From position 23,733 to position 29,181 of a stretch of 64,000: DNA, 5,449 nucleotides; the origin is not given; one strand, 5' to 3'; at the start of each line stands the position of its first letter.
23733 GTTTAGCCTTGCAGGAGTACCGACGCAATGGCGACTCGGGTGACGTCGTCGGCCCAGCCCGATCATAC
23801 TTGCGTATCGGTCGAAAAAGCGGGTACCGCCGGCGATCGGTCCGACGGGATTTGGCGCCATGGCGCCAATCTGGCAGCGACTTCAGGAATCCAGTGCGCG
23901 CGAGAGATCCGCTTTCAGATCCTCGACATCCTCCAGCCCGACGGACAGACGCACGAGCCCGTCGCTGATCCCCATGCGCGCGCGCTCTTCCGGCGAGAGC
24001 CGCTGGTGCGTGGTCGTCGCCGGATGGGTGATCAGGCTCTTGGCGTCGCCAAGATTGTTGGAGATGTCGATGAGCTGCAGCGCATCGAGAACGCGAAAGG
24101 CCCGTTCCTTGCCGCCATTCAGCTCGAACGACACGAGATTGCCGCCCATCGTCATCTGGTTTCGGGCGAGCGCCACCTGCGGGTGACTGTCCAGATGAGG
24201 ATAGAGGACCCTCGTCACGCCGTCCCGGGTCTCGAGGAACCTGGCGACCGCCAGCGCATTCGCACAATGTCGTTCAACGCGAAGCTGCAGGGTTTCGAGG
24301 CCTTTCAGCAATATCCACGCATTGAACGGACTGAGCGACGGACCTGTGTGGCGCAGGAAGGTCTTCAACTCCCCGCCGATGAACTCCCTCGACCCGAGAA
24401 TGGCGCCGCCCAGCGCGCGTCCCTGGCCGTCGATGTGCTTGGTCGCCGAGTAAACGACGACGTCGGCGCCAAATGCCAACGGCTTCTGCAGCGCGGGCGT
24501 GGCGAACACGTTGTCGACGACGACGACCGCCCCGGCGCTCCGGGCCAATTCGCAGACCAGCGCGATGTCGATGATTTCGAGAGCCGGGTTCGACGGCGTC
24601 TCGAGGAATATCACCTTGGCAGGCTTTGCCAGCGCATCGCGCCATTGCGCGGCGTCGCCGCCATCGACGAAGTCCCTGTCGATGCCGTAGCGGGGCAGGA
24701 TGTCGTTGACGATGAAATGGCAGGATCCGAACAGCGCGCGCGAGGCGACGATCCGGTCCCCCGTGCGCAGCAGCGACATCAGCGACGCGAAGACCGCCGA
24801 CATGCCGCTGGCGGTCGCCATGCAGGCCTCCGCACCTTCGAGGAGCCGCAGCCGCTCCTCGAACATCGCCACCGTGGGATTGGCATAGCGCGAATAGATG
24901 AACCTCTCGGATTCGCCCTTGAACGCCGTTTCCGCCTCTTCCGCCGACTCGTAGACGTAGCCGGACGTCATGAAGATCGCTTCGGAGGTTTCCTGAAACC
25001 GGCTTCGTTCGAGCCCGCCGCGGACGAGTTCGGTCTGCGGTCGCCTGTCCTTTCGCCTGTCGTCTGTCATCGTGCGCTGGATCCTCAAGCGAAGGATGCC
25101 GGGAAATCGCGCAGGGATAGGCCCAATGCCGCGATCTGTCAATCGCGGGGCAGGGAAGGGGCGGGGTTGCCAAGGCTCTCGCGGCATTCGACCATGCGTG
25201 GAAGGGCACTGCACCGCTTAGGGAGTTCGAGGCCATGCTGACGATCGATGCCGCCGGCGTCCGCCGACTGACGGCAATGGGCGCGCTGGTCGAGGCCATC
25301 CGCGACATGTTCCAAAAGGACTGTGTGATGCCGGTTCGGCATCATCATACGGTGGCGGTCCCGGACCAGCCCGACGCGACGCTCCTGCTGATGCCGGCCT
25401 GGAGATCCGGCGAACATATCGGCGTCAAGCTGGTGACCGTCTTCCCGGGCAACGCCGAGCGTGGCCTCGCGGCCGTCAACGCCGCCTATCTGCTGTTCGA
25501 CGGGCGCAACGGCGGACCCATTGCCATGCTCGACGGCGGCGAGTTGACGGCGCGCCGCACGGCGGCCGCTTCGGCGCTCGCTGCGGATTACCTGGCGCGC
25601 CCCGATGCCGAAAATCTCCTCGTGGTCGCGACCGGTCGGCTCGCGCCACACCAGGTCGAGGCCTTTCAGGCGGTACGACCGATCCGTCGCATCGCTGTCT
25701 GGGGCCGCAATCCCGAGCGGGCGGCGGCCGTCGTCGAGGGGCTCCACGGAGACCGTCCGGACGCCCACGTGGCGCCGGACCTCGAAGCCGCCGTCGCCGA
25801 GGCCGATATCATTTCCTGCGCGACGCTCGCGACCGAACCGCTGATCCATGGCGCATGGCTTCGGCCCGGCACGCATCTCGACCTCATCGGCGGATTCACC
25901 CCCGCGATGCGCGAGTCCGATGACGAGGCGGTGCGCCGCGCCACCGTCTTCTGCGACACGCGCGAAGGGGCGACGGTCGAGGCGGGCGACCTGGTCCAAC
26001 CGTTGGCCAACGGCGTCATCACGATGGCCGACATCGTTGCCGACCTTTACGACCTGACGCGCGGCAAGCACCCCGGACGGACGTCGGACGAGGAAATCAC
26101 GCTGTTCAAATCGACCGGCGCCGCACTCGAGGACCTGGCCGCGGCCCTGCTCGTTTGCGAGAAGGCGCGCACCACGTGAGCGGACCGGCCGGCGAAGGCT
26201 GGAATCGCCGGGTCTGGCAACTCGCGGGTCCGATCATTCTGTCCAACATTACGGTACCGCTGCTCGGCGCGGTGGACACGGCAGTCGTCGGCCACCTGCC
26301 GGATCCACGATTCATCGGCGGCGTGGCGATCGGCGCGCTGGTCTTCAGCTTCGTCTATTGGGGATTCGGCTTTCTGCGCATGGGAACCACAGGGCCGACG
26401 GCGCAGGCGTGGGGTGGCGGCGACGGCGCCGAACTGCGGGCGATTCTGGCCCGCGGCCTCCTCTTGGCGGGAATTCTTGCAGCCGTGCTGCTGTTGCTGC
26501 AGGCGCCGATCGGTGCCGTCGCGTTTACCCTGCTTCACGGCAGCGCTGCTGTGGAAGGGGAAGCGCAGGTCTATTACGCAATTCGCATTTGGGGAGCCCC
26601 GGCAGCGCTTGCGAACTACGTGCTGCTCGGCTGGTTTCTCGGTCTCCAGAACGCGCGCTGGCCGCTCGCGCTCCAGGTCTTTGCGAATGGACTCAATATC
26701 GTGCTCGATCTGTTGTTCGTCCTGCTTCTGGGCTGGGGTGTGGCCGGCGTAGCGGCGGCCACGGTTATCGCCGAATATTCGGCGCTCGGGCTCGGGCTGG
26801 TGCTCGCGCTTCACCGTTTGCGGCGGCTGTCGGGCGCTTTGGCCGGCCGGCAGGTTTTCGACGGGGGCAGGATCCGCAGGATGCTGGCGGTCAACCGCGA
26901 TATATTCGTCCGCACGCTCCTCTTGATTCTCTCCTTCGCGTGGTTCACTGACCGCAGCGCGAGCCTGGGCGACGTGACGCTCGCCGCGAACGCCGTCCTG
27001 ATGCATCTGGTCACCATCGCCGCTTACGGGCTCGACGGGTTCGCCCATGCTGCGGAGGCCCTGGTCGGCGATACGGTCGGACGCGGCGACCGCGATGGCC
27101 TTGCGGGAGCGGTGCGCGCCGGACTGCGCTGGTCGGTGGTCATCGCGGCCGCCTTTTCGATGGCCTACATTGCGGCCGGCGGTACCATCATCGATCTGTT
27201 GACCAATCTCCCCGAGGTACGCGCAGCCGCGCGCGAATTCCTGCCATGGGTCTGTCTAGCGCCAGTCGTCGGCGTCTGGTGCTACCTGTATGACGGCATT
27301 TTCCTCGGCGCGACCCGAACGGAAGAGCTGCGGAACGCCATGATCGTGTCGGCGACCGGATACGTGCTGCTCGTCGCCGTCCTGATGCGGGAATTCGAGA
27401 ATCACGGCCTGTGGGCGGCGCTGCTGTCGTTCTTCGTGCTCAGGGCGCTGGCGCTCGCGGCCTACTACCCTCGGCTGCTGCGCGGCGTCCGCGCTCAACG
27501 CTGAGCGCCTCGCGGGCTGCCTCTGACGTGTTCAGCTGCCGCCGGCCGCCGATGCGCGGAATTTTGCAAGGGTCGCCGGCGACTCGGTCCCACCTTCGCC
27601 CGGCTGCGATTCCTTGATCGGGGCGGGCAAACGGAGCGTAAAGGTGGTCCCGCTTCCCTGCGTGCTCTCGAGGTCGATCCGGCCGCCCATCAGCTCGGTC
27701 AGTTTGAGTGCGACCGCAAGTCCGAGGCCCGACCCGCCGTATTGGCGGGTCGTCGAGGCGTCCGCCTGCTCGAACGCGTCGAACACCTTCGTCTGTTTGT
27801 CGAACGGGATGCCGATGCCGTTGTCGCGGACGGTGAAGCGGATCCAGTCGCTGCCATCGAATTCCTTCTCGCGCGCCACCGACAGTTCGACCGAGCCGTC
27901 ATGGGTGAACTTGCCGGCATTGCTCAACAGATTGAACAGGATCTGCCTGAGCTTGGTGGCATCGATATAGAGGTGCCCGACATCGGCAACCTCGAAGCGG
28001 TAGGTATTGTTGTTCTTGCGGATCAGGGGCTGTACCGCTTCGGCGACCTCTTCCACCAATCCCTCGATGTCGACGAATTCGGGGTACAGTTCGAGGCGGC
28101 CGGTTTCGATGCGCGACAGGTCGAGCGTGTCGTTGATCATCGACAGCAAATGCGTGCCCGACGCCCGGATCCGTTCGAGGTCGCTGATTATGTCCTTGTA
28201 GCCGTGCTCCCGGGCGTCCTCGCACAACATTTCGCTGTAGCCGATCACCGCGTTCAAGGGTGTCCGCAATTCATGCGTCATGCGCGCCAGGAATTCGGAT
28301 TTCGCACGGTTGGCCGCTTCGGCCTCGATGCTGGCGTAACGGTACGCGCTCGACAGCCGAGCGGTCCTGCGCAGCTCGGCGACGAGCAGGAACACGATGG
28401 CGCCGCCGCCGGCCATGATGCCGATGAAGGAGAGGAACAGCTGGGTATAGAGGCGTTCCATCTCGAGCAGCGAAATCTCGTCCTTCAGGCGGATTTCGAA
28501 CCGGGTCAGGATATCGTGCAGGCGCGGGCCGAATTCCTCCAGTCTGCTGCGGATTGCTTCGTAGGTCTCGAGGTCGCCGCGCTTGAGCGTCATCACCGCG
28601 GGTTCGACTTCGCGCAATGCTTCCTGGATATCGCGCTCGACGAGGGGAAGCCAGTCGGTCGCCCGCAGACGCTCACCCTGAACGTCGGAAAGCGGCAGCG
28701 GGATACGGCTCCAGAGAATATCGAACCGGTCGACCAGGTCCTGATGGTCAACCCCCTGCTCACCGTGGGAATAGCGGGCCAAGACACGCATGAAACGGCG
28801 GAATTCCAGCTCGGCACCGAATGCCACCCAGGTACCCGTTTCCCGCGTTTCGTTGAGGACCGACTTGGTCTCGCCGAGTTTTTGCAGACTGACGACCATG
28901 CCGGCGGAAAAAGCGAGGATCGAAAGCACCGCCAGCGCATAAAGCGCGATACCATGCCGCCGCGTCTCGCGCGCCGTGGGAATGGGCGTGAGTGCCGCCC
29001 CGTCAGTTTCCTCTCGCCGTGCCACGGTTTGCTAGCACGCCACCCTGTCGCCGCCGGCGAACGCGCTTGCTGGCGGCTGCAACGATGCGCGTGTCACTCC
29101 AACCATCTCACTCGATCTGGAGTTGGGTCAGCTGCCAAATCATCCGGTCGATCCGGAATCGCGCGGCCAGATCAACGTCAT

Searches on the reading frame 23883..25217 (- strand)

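Call 37: search_protein_families(library=pfam, proteins=[window:23883-25217:-], max_evalue=0.00001)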
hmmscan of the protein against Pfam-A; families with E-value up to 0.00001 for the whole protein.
window:23883-25217:- (444 aa): 2 families
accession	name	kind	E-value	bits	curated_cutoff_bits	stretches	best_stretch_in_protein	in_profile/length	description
PF01053.26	Cys_Met_Meta_PP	-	1.4e-133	445.6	27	1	61-442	1-380/381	Cys/Met metabolism PLP-dependent enzyme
PF00155.27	Aminotran_1_2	-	3.9e-07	30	19.7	1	111-259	38-218/361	Aminotransferase class I and II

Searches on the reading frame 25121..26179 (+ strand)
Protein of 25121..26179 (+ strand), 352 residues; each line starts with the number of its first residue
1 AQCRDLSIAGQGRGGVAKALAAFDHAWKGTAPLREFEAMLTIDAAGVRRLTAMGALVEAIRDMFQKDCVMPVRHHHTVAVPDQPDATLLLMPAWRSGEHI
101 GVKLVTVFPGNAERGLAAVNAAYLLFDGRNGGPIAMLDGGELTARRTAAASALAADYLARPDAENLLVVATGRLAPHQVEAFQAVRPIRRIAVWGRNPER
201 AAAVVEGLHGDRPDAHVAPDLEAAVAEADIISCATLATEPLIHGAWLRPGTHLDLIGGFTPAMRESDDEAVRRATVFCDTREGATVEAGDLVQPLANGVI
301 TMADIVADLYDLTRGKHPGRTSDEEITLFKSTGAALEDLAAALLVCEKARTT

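Call 37: search_protein_families(library=pfam, proteins=[window:25121-26179:+], max_evalue=0.00001)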
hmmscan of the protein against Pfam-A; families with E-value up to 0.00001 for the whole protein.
window:25121-26179:+ (352 aa): 2 families
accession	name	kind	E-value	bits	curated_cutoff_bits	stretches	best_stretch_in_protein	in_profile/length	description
PF02423.21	OCD_Mu_crystall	-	3.1e-65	220.7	24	1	47-350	11-311/314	Ornithine cyclodeaminase/mu-crystallin family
PF01488.26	Shikimate_DH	-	1.4e-08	35.3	24.3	1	154-247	3-95/138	Shikimate / quinate 5-dehydrogenase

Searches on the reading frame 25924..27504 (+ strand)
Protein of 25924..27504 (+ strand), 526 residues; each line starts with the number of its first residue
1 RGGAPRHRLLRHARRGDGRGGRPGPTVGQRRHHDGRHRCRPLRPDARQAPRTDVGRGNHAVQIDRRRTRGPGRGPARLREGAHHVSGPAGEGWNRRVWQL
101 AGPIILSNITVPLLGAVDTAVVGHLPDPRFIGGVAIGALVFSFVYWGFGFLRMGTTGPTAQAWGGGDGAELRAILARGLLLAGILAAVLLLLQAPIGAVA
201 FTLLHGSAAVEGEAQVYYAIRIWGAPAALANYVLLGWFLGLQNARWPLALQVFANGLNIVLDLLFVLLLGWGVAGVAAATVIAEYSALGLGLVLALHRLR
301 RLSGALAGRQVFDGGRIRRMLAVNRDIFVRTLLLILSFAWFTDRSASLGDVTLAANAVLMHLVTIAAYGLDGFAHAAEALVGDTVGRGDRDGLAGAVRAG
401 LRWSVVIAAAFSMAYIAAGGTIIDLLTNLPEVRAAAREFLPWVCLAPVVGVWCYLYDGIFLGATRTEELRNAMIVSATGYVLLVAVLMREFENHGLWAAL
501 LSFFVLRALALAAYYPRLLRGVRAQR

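Call 37: search_protein_families(library=pfam, proteins=[window:25924-27504:+], max_evalue=0.00001)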
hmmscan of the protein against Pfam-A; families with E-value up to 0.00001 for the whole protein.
window:25924-27504:+ (526 aa): 1 family
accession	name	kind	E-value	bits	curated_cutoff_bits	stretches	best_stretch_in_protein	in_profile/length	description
PF01554.23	MatE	-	1.9e-33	115.9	24.9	2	103-263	1-160/161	MatE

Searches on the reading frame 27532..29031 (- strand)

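Call 37: search_protein_families(library=pfam, proteins=[window:27532-29031:-], max_evalue=0.00001)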
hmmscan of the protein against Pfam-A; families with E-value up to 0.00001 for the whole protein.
window:27532-29031:- (499 aa): 2 families
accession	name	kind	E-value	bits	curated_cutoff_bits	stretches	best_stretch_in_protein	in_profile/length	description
PF02518.31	HATPase_c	-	2.3e-30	105.7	26.4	1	357-471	2-110/111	Histidine kinase-, DNA gyrase B-, and HSP90-like ATPase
PF00512.31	HisKA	-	9.2e-18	64.5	26.9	1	243-311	1-66/66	His Kinase A (phospho-acceptor) domain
